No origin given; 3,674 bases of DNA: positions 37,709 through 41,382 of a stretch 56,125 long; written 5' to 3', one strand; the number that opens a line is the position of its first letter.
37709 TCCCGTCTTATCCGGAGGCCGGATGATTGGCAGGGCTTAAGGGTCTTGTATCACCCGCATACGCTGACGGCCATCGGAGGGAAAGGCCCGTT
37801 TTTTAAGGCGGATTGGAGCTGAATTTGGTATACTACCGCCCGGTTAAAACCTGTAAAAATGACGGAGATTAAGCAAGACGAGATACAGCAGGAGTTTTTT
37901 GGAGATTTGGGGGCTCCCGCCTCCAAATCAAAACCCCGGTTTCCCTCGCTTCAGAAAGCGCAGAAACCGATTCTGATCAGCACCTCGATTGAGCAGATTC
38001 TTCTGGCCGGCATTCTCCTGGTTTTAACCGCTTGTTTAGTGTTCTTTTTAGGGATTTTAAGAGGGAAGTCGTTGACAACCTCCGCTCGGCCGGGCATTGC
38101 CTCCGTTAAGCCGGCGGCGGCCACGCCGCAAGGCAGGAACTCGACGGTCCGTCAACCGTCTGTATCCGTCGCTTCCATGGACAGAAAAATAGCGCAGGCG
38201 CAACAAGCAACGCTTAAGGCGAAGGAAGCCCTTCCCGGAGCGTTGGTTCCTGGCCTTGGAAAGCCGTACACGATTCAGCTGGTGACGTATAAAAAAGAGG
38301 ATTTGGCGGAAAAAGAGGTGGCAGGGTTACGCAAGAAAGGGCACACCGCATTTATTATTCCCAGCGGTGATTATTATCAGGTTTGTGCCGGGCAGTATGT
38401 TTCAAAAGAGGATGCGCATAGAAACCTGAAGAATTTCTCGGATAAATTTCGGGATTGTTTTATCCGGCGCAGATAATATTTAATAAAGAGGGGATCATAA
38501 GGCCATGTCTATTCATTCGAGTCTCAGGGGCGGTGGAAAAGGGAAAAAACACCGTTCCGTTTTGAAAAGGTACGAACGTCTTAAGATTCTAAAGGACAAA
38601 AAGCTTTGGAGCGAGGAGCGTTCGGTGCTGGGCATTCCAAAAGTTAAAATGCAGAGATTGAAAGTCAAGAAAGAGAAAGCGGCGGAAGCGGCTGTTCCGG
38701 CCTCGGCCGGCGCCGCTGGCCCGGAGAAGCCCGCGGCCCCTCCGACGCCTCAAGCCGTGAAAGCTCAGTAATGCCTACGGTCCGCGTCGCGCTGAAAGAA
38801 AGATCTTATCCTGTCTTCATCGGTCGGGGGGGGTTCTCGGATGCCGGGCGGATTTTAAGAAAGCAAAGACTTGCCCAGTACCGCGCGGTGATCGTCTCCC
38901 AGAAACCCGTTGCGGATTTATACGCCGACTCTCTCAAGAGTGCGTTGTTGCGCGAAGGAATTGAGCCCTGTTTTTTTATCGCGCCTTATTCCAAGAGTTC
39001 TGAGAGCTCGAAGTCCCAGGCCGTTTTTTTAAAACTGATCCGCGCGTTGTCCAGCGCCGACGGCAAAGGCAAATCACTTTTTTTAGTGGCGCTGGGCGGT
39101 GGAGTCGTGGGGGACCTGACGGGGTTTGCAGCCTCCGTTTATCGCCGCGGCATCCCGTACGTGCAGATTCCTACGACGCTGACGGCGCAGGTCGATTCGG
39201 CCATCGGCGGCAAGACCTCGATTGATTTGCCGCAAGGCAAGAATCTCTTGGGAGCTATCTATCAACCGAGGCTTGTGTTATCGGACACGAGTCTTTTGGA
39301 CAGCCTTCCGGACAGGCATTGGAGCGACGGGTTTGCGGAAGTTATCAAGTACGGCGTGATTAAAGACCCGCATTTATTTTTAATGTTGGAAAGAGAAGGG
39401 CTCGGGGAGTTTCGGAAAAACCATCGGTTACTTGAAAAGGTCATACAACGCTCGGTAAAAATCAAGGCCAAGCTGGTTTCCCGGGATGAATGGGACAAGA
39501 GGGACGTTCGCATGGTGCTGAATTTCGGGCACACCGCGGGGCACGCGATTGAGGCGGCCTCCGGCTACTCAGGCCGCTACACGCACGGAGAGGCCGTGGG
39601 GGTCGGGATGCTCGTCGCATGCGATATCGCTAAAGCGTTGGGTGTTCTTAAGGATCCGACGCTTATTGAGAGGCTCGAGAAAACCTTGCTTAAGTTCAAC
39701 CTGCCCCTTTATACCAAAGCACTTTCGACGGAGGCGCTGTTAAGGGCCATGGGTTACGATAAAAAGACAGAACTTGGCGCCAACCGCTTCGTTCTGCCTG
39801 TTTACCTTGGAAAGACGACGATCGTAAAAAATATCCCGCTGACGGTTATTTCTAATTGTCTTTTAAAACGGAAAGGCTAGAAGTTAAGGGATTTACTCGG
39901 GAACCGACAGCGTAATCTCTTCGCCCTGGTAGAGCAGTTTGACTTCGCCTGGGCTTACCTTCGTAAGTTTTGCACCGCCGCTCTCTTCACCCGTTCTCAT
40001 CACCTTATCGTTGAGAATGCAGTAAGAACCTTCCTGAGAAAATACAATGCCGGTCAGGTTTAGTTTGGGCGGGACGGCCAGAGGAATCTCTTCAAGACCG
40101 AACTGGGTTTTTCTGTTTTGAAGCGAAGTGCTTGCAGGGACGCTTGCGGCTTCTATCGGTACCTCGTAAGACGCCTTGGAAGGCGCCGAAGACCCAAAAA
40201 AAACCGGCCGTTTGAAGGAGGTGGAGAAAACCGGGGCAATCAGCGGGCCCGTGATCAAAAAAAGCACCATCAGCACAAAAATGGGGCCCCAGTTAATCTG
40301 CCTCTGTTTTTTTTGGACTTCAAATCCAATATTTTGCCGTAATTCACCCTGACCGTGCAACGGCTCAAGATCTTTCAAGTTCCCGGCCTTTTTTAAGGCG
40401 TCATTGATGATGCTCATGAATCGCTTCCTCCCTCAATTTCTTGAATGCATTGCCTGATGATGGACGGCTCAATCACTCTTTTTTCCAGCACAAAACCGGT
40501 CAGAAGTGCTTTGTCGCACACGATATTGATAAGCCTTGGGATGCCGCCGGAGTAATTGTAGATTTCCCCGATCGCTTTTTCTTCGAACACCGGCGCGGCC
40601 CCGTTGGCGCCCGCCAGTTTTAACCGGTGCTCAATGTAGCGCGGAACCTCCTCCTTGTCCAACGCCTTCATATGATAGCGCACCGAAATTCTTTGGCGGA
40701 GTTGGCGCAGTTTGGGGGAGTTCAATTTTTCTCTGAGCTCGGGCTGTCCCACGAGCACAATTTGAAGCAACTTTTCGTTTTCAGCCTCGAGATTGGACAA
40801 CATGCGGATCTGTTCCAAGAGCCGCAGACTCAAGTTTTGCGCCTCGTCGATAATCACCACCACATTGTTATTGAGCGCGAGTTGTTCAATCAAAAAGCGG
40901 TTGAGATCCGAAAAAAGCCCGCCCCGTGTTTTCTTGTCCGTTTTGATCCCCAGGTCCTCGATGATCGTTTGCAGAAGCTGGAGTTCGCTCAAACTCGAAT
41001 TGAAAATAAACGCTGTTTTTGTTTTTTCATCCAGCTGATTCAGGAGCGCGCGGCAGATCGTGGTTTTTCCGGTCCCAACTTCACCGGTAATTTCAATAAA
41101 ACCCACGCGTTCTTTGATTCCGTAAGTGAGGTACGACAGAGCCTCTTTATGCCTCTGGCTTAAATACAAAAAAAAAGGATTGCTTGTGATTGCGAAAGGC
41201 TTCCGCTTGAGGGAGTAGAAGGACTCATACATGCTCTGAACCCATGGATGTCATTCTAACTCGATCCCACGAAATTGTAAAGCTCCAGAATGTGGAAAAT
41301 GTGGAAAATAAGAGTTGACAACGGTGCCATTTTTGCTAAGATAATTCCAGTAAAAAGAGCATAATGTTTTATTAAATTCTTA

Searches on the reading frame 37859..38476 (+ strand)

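Call 8: search_protein_families(library=ncbifam, proteins=[window:37859-38476:+], max_evalue=0.00001)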
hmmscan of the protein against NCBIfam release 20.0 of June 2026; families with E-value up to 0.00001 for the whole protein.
window:37859-38476:+ (205 aa): 0 families

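Call 41: search_protein_families(library=pfam, proteins=[window:37859-38476:+], max_evalue=0.00001)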
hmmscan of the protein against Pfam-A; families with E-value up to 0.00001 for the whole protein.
window:37859-38476:+ (205 aa): 1 family
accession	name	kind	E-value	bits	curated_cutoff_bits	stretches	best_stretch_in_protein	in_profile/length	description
PF05036.18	SPOR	-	5.6e-12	46.3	21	1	134-204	2-76/76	SPOR domain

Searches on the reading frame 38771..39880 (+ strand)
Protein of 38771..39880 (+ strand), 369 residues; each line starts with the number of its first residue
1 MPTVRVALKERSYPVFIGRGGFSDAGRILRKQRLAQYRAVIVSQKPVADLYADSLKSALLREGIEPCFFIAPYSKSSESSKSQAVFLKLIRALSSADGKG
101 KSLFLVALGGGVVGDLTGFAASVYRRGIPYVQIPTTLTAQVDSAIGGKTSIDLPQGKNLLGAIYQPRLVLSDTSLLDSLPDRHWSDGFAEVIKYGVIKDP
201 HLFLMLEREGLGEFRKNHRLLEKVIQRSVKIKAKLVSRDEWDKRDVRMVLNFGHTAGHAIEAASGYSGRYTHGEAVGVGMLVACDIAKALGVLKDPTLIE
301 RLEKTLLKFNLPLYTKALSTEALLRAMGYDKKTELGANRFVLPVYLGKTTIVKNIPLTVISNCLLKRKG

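Call 8: search_protein_families(library=ncbifam, proteins=[window:38771-39880:+], max_evalue=0.00001)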
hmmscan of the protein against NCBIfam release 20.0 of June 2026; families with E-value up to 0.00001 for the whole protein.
window:38771-39880:+ (369 aa): 6 families
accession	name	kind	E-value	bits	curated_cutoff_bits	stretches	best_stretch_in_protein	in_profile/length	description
TIGR01357.1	aroB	equivalog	3.8e-96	322.3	305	1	13-360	1-339/344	3-dehydroquinate synthase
TIGR04425.1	P_lya_rel_AroB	hypoth_equivalog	4.5e-63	213.4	400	1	33-348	22-325/348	AroB-related putative sugar phosphate phospholyase (cyclizing)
NF010627.0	PRK14021.1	equivalog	1.3e-50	172.4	565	1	12-356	188-529/542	bifunctional shikimate kinase/3-dehydroquinate synthase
NF004852.0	PRK06203.1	equivalog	2.6e-47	161.6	333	1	77-322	97-340/407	3-dehydroquinate synthase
NF010556.0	PRK13951.1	equivalog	8.1e-35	120.6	560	1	104-343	240-469/492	bifunctional shikimate kinase AroK/3-dehydroquinate synthase AroB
NF002022.0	PRK00843.1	equivalog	3.2e-10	39.5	413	1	15-217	14-199/350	NAD(P)-dependent glycerol-1-phosphate dehydrogenase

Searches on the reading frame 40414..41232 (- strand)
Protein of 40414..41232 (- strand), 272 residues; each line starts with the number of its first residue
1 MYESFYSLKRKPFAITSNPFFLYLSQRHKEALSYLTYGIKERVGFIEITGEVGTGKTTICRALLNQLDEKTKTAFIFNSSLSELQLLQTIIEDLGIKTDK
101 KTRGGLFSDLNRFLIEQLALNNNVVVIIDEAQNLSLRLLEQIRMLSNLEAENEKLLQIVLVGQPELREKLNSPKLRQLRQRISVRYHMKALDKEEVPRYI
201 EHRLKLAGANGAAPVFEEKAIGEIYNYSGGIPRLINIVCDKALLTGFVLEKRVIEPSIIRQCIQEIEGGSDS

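Call 8: search_protein_families(library=ncbifam, proteins=[window:40414-41232:-], max_evalue=0.00001)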
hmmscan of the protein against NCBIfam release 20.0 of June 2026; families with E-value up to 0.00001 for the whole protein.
window:40414-41232:- (272 aa): 2 families
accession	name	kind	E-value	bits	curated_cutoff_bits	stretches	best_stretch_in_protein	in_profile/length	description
TIGR03015.1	pepcterm_ATPase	hypoth_equivalog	1.1e-98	330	324.5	1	1-267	1-267/269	XrtA/PEP-CTERM system-associated ATPase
TIGR02928.1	TIGR02928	subfamily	1e-06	27.9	181.3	1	47-207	44-216/366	orc1/cdc6 family replication initiation protein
